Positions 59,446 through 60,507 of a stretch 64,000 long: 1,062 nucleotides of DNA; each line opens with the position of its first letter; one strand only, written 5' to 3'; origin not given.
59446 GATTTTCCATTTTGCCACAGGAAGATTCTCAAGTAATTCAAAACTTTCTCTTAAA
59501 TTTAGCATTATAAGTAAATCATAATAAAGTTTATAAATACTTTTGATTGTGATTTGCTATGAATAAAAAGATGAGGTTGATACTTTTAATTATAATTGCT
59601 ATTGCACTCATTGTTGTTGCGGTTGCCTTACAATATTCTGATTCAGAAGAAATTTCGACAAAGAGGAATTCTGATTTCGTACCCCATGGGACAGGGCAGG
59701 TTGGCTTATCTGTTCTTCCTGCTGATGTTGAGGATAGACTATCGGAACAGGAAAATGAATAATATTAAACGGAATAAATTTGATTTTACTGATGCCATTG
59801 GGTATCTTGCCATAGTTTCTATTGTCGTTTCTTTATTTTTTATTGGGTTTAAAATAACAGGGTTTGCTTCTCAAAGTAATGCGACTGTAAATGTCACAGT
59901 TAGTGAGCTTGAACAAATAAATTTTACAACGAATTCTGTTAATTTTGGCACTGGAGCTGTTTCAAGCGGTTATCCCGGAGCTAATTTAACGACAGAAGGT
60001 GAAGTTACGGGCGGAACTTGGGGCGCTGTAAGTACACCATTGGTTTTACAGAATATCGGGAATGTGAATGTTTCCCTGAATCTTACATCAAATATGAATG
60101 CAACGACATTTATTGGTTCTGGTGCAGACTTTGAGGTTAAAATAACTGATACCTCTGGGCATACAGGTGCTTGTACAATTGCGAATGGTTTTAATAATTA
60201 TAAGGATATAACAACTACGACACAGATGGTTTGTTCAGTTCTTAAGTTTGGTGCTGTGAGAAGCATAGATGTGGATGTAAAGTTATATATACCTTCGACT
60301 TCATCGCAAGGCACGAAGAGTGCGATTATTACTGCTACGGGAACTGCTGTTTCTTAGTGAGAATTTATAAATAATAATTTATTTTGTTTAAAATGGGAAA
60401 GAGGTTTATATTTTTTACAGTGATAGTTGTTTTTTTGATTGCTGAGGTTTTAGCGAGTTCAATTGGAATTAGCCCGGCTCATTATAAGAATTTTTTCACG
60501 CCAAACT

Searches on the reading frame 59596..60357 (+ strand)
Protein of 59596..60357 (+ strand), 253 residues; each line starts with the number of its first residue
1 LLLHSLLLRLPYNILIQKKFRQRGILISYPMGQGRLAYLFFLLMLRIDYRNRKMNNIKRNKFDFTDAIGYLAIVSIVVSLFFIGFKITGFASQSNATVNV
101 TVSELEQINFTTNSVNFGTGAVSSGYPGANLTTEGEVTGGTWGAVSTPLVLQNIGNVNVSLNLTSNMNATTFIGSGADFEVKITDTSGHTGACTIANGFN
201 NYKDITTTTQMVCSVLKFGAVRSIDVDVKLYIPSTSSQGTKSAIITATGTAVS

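Call 46: search_protein_families(library=pfam, proteins=[window:59596-60357:+], max_evalue=0.01)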
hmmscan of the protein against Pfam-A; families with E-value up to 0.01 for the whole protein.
window:59596-60357:+ (253 aa): 1 family
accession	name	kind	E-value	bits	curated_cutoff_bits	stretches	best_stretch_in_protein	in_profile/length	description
PF24677.1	DUF7657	-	0.0015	17.8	26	1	25-101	206-271/401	Domain of unknown function (DUF7657)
